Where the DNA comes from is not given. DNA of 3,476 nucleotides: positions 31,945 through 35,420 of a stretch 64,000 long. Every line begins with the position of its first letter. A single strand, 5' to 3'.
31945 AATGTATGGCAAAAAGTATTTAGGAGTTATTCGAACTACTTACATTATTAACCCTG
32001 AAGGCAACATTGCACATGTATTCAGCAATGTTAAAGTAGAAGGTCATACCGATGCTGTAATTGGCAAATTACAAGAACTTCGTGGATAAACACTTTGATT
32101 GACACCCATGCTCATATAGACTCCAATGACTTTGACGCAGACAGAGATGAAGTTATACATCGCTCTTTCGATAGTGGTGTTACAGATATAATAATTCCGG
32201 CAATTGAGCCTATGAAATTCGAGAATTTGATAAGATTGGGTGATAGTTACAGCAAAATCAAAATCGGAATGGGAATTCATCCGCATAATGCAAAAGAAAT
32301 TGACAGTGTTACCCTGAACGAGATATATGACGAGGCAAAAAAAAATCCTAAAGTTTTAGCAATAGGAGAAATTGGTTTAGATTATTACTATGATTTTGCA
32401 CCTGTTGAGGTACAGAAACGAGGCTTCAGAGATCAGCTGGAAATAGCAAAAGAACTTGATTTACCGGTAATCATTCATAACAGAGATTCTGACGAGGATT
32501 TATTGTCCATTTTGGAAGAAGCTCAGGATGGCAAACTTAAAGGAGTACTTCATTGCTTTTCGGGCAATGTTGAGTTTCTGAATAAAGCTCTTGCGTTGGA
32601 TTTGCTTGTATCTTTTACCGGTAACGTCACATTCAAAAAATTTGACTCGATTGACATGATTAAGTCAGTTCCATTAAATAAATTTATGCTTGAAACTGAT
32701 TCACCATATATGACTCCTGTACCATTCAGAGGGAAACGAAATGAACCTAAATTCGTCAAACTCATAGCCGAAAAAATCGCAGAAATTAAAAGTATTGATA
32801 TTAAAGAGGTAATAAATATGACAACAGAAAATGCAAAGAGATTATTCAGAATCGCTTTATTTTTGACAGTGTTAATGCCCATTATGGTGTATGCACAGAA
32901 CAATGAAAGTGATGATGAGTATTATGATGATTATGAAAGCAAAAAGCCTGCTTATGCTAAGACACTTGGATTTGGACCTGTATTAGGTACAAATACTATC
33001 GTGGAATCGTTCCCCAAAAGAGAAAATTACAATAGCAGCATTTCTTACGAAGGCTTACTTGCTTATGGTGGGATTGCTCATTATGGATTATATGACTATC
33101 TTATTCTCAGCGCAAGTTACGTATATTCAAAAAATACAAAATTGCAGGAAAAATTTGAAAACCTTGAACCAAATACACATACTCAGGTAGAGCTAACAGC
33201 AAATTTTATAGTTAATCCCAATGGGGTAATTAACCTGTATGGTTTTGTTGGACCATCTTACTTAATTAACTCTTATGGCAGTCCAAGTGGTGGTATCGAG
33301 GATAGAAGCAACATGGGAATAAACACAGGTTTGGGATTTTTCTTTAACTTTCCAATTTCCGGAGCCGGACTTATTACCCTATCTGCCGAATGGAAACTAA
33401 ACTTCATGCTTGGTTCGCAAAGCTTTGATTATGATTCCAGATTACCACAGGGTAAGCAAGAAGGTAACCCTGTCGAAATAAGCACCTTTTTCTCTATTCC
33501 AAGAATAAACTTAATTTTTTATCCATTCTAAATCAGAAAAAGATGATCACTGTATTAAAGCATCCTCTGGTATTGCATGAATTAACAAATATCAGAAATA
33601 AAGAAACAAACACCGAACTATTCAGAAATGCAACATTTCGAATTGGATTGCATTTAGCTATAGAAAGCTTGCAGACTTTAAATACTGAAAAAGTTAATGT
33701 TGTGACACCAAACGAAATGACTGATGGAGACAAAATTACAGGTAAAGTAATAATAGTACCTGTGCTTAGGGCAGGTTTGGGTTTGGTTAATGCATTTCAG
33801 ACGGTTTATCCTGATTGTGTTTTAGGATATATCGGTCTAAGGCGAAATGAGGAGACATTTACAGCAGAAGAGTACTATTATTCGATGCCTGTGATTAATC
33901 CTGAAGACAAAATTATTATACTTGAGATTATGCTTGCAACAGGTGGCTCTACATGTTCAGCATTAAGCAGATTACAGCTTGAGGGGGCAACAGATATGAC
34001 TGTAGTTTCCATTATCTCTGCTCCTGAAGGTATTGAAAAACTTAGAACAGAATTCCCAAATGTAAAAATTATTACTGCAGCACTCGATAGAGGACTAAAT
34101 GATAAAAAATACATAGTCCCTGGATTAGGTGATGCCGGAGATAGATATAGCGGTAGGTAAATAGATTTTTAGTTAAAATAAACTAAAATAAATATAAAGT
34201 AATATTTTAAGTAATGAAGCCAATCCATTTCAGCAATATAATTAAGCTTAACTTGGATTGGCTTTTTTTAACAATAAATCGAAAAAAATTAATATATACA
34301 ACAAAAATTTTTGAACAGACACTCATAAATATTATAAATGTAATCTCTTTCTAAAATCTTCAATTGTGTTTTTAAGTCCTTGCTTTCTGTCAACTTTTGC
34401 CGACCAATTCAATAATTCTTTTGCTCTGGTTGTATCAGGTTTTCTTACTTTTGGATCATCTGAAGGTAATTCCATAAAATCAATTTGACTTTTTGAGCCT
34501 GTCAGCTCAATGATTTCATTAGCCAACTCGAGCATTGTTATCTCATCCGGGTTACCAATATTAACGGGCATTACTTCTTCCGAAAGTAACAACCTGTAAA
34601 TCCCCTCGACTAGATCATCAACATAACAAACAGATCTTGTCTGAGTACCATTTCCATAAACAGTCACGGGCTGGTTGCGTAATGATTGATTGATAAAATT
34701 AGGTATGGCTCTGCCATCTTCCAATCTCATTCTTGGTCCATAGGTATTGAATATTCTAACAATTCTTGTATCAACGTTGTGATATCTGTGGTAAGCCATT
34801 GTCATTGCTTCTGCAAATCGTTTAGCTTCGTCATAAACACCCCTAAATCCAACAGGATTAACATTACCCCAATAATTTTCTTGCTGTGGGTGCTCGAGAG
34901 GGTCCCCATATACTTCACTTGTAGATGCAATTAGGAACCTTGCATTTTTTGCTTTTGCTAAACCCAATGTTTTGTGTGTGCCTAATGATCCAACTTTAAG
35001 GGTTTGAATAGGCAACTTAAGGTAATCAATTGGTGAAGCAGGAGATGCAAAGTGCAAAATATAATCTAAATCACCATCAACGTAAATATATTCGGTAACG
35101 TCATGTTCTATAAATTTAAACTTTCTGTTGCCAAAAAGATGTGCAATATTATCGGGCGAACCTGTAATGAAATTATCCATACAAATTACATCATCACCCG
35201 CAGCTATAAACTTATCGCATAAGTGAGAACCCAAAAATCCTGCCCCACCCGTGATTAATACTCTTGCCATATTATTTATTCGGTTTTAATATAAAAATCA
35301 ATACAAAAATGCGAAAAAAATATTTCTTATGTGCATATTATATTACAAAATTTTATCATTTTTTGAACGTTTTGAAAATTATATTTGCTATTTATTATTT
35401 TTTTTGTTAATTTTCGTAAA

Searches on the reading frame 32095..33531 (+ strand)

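Call 65: search_protein_families(library=pfam, proteins=[window:32095-33531:+], max_evalue=0.00001)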
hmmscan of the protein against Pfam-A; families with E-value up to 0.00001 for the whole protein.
window:32095-33531:+ (478 aa): 1 family
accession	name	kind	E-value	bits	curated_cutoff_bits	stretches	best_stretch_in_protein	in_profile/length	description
PF01026.27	TatD_DNase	-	1e-82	277.8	27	1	2-252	1-253/253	TatD related DNase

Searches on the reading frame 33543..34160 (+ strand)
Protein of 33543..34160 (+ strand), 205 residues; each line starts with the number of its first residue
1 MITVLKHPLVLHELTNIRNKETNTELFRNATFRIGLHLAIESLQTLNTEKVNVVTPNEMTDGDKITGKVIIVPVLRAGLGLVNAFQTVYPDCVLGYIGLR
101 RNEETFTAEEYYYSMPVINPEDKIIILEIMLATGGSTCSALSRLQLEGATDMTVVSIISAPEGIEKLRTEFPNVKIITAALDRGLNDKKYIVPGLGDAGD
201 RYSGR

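Call 65: search_protein_families(library=pfam, proteins=[window:33543-34160:+], max_evalue=0.00001)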
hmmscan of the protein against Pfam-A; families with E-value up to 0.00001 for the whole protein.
window:33543-34160:+ (205 aa): 1 family
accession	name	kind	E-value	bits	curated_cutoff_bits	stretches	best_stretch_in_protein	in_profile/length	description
PF14681.12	UPRTase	-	2.8e-59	200.5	27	1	4-202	1-203/206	Uracil phosphoribosyltransferase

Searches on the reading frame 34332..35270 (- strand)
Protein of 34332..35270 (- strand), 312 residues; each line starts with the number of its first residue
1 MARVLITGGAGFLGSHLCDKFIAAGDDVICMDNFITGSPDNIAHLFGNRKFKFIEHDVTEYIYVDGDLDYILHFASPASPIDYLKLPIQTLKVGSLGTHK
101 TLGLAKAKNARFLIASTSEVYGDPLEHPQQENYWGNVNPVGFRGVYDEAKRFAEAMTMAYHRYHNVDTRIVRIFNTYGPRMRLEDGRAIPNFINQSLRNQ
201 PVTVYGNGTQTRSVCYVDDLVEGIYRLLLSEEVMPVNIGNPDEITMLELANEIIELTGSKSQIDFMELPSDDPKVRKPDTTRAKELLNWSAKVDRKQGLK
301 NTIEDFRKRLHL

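Call 65: search_protein_families(library=pfam, proteins=[window:34332-35270:-], max_evalue=0.00001)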
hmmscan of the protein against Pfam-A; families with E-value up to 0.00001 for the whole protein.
window:34332-35270:- (312 aa): 5 families
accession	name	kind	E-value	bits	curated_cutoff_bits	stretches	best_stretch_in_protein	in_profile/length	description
PF16363.11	GDP_Man_Dehyd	-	1.1e-45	157.1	27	1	5-301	1-331/332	GDP-mannose 4,6 dehydratase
PF01370.27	Epimerase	-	6.7e-45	153.8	20.9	1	4-239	1-240/240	NAD dependent epimerase/dehydratase family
PF01073.25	3Beta_HSD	-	6.1e-10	39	22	1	5-221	1-222/280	3-beta hydroxysteroid dehydrogenase/isomerase family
PF02719.21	Polysacc_synt_2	-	3.8e-06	26.7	20.2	0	145-262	137-252/293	Polysaccharide biosynthesis protein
PF07993.18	NAD_binding_4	-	9e-06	25.5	20.1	0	89-174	107-205/258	Male sterility protein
